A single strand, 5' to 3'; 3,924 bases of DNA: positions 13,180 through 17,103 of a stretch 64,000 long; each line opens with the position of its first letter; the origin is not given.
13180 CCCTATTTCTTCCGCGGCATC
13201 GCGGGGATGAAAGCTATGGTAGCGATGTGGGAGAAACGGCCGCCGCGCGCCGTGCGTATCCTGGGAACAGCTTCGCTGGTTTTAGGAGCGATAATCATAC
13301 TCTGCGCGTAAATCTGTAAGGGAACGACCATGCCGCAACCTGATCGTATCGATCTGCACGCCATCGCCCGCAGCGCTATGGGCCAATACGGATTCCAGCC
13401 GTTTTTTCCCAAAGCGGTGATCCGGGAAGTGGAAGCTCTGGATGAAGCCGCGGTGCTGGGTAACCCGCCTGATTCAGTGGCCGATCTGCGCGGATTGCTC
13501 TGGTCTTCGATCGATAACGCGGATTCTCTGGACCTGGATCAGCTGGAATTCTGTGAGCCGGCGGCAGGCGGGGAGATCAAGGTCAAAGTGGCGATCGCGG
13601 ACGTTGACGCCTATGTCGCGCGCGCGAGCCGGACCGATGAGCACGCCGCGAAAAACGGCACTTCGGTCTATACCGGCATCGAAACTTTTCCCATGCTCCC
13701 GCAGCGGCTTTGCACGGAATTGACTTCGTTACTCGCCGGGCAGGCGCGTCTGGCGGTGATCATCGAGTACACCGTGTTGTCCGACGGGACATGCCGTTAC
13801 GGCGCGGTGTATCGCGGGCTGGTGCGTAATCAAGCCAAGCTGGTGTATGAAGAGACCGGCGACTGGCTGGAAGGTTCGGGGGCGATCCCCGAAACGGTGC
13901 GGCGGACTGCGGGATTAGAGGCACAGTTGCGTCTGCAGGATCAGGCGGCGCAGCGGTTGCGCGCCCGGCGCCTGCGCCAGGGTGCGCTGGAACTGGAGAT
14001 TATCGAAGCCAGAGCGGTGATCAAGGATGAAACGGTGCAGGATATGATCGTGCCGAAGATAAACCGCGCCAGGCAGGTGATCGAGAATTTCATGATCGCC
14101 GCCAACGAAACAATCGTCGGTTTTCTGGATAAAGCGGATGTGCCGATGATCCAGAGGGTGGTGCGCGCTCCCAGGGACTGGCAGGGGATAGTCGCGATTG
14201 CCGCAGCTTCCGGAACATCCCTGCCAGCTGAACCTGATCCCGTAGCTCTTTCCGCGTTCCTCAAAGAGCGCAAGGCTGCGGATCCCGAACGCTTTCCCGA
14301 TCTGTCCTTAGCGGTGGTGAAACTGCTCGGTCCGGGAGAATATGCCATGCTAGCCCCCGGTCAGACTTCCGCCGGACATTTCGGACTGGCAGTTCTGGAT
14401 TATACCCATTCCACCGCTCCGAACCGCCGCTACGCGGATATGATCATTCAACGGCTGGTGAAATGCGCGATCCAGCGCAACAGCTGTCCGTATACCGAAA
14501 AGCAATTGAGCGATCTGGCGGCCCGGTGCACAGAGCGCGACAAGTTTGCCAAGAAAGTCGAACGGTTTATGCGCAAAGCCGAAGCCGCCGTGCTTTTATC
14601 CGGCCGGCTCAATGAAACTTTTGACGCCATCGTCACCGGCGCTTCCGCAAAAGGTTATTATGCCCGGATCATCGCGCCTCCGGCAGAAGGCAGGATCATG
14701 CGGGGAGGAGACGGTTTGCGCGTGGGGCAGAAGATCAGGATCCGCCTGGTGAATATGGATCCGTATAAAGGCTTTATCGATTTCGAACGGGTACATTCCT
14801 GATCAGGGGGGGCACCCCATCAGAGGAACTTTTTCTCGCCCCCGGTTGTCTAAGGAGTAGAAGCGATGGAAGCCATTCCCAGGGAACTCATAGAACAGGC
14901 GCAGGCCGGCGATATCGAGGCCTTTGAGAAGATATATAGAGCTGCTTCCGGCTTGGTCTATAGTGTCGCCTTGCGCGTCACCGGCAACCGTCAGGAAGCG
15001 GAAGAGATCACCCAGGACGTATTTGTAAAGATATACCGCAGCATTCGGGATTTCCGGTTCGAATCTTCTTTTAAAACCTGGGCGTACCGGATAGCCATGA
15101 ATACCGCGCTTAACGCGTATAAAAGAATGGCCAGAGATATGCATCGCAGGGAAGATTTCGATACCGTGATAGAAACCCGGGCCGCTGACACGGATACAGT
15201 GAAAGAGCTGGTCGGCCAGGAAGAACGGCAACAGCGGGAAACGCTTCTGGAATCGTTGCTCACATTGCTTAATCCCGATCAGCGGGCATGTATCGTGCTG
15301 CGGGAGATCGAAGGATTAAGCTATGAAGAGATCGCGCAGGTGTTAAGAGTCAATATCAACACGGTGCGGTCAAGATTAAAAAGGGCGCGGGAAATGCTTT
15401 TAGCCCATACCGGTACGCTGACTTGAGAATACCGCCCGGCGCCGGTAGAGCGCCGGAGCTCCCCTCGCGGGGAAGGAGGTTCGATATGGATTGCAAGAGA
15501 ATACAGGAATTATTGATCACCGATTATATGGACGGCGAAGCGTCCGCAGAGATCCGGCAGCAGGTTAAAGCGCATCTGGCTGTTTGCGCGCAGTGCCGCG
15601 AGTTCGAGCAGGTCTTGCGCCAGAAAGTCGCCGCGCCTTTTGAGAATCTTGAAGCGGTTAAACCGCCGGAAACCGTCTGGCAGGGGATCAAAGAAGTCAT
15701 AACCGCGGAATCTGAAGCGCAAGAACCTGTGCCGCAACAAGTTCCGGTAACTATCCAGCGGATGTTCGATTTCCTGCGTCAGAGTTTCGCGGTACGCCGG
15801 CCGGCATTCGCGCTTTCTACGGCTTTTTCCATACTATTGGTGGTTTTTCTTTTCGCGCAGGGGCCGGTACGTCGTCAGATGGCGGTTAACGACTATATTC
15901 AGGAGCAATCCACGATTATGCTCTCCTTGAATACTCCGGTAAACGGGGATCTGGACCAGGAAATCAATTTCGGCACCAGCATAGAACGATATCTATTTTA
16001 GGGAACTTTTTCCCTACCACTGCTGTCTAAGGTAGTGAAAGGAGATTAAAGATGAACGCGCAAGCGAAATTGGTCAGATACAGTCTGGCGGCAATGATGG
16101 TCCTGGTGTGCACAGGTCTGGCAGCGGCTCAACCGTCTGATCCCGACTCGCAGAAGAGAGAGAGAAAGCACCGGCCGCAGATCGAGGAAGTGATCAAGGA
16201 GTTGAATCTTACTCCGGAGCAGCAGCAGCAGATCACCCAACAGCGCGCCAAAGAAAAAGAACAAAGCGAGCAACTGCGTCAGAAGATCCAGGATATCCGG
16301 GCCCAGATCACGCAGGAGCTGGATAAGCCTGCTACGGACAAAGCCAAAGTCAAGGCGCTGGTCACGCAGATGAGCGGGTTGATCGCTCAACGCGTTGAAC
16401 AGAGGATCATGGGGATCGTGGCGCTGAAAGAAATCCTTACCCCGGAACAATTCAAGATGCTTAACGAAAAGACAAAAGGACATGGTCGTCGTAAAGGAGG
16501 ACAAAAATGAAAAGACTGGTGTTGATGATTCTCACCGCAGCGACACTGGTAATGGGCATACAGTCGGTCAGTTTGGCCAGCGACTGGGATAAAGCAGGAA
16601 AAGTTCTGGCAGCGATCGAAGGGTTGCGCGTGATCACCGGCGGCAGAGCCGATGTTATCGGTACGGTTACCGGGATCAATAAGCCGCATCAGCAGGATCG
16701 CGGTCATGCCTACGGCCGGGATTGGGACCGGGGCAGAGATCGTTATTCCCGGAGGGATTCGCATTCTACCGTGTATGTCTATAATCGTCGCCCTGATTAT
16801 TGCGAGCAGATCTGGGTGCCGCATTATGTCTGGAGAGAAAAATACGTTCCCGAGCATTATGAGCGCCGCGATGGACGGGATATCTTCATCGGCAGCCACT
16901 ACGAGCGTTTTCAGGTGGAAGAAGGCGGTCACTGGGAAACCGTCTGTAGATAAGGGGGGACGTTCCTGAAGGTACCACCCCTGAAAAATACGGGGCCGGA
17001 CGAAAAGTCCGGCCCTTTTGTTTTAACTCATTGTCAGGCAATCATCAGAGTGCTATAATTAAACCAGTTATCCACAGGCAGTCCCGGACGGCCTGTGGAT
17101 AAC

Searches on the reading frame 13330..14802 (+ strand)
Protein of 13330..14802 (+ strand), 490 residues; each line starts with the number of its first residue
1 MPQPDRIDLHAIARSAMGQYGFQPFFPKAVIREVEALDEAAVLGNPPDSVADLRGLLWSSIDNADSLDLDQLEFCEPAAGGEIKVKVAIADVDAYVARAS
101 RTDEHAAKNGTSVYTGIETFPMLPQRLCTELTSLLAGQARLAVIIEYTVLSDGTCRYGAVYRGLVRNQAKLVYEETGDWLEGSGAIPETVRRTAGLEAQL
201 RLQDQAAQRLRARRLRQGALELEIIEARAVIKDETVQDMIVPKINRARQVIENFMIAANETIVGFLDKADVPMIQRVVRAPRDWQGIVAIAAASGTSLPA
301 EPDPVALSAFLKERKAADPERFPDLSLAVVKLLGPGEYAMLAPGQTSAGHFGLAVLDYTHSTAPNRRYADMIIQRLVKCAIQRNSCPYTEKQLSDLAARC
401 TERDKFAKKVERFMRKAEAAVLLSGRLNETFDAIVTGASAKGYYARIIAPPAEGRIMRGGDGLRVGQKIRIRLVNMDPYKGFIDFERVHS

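Call 12: search_protein_families(library=pfam, proteins=[window:13330-14802:+], max_evalue=0.01)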
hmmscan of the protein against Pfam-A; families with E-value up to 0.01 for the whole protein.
window:13330-14802:+ (490 aa): 2 families
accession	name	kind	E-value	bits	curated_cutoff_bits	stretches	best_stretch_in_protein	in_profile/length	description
PF00773.25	RNB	-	1e-75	255.5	29.3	1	52-382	3-325/326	RNB domain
PF18614.7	RNase_II_C_S1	-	1.3e-16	60.6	26.6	1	429-488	1-59/59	RNase II-type exonuclease C-terminal S1 domain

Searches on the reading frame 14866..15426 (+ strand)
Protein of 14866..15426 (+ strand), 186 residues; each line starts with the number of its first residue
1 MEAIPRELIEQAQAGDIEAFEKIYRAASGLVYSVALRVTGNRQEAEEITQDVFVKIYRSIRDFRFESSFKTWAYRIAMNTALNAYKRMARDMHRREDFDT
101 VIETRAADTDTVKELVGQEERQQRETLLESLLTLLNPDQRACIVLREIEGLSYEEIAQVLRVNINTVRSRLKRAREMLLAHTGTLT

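Call 12: search_protein_families(library=pfam, proteins=[window:14866-15426:+], max_evalue=0.01)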
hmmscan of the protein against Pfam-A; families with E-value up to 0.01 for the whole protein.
window:14866-15426:+ (186 aa): 10 families
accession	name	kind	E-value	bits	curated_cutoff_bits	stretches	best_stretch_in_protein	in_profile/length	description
PF04542.20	Sigma70_r2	-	4e-18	65.4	24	1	24-89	2-69/71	Sigma-70 region 2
PF08281.18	Sigma70_r4_2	-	1.9e-17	63.1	25.7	1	128-178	4-54/54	Sigma-70, region 4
PF04545.22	Sigma70_r4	-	8.4e-11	41.7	24.1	1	132-176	2-46/50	Sigma-70, region 4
PF07638.17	Sigma70_ECF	-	2.8e-09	37.6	21.1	1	7-179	6-180/185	ECF sigma factor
PF13384.12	HTH_23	-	6e-07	29.5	24.6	1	138-174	5-41/50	Homeodomain-like domain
PF13556.12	HTH_30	-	3.6e-05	23.9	27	1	150-178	12-40/59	PucR C-terminal helix-turn-helix domain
PF12645.13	HTH_16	-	0.0002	21.8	22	1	7-64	2-65/65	Helix-turn-helix domain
PF22233.2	PhyR_sigma-like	-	0.0065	16.7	27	0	133-174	2-43/50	Response regulator PhyR, sigma-like domain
PF04297.20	UPF0122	-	0.0091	16.7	22.7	0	119-181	2-64/101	Putative helix-turn-helix protein, YlxM / p13 like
PF15978.11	TnsD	-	0.0097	15.4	32.4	0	130-174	197-223/355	Tn7-like transposition protein D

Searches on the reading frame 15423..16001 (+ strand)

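Call 12: search_protein_families(library=pfam, proteins=[window:15423-16001:+], max_evalue=0.01)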
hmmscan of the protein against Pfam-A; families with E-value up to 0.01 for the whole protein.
window:15423-16001:+ (192 aa): 1 family
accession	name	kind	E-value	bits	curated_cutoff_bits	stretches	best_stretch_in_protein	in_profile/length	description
PF13490.11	zf-HC2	-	6.5e-09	36.2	22.2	1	31-59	7-35/35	Putative zinc-finger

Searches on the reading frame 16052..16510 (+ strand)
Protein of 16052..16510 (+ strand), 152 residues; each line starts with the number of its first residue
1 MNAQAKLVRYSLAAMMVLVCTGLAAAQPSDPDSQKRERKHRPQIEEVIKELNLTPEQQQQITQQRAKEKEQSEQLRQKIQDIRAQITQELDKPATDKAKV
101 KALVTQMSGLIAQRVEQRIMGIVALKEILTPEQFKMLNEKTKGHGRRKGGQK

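Call 12: search_protein_families(library=pfam, proteins=[window:16052-16510:+], max_evalue=0.01)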
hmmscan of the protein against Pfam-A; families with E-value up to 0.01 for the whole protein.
window:16052-16510:+ (152 aa): 5 families
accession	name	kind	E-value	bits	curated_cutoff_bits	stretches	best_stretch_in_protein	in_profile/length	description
PF13801.11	Metal_resist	-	3.3e-11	43.9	29.2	1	12-134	5-123/125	Heavy-metal resistance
PF07813.17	LTXXQ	-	8e-09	36.6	24.3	1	43-139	5-98/100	LTXXQ motif family protein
PF23931.1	Terminase_6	-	0.0049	17.8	27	1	29-85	38-83/96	Terminase small subunit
PF13767.11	DUF4168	-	0.0073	17.7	25.8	0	77-140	13-84/95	Domain of unknown function (DUF4168)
PF23116.1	HHD_RTEL1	-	0.0073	17.1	27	0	59-116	14-69/102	RTEL1, HHD domain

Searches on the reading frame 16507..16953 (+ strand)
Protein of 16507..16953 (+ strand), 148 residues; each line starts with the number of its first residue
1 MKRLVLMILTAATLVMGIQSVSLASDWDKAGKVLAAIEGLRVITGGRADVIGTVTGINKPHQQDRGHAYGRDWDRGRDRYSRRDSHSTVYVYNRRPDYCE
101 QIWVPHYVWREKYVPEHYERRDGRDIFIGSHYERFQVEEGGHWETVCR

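Call 12: search_protein_families(library=pfam, proteins=[window:16507-16953:+], max_evalue=0.01)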
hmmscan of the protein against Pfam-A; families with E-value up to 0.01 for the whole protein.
window:16507-16953:+ (148 aa): 0 families

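Call 43: list_cluster_members(proteins=[window:16507-16953:+, window:16052-16510:+, window:15486-16001:+, window:14866-15426:+])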
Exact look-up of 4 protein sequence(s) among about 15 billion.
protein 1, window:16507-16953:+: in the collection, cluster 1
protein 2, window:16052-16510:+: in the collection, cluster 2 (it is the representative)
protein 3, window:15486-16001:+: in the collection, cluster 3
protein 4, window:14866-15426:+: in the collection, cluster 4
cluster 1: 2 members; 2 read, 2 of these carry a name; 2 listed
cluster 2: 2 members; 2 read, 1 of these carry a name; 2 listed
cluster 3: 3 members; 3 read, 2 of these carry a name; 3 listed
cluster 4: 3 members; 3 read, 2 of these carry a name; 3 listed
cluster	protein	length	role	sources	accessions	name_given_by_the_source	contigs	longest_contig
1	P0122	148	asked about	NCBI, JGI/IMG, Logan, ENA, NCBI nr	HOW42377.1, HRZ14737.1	MAG TPA: hypothetical protein P5110_04425 [Candidatus Omnitrophota bacterium] | hypothetical protein [Candidatus Omnitrophota bacterium]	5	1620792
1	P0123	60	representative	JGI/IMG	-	hypothetical protein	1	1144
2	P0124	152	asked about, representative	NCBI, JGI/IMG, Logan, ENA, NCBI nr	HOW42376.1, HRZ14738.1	MAG TPA: periplasmic heavy metal sensor [Candidatus Omnitrophota bacterium] | periplasmic heavy metal sensor [Candidatus Omnitrophota bacterium]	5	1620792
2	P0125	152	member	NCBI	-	-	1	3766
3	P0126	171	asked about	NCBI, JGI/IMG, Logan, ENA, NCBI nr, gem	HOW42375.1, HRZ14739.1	MAG TPA: zf-HC2 domain-containing protein [Candidatus Omnitrophota bacterium] | zf-HC2 domain-containing protein [Candidatus Omnitrophota bacterium]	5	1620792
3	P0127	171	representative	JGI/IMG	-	predicted anti-sigma-YlaC factor YlaD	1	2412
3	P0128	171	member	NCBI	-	-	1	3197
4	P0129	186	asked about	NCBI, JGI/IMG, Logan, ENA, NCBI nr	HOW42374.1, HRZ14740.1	MAG TPA: sigma-70 family RNA polymerase sigma factor [Candidatus Omnitrophota bacterium] | sigma-70 family RNA polymerase sigma factor [Candidatus Omnitrophota bacterium]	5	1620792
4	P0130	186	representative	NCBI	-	-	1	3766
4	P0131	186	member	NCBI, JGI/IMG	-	RNA polymerase sigma-70 factor (ECF subfamily)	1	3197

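Call 44: find_encoding_contigs(protein=P0125, flank=4000, max_places=3)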
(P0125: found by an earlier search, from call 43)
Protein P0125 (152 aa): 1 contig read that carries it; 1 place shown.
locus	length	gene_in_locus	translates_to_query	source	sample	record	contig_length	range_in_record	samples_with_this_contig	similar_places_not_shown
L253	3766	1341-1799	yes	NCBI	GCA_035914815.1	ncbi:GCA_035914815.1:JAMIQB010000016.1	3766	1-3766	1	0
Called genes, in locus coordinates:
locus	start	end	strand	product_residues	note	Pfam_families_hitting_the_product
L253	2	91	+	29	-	?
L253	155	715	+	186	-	PF07638:Sigma70_ECF, PF04542:Sigma70_r2, PF08281:Sigma70_r4_2, PF04545:Sigma70_r4, PF13384:HTH_23 (weak)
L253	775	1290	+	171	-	PF13490:zf-HC2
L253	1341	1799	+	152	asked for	PF13801:Metal_resist, PF07813:LTXXQ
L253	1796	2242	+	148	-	-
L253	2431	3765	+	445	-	?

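Call 45: find_encoding_contigs(protein=P0128, flank=4000, max_places=3)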
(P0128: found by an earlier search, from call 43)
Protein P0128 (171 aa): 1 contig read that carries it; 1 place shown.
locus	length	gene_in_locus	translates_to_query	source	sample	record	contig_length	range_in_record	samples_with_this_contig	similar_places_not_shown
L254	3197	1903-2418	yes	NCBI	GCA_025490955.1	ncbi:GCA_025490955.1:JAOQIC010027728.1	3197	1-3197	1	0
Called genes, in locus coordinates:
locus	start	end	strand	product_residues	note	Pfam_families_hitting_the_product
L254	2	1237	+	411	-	?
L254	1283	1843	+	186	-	PF07638:Sigma70_ECF, PF04542:Sigma70_r2, PF08281:Sigma70_r4_2, PF04545:Sigma70_r4, PF13384:HTH_23 (weak)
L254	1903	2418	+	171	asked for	PF13490:zf-HC2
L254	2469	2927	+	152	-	PF13801:Metal_resist, PF07813:LTXXQ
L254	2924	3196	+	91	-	?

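Call 46: find_encoding_contigs(protein=P0127, flank=4000, max_places=3)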
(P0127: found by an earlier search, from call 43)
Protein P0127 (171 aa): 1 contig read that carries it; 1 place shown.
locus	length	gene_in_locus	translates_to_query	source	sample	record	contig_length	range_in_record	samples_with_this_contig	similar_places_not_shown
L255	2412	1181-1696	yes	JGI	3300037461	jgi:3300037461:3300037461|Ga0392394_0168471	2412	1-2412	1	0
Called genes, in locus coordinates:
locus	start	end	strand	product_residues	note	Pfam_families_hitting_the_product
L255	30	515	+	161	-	PF00773:RNB, PF18614:RNase_II_C_S1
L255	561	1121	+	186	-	PF07638:Sigma70_ECF, PF04542:Sigma70_r2, PF08281:Sigma70_r4_2, PF04545:Sigma70_r4, PF13384:HTH_23 (weak)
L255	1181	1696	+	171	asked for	PF13490:zf-HC2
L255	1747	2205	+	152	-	PF13801:Metal_resist, PF07813:LTXXQ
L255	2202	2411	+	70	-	?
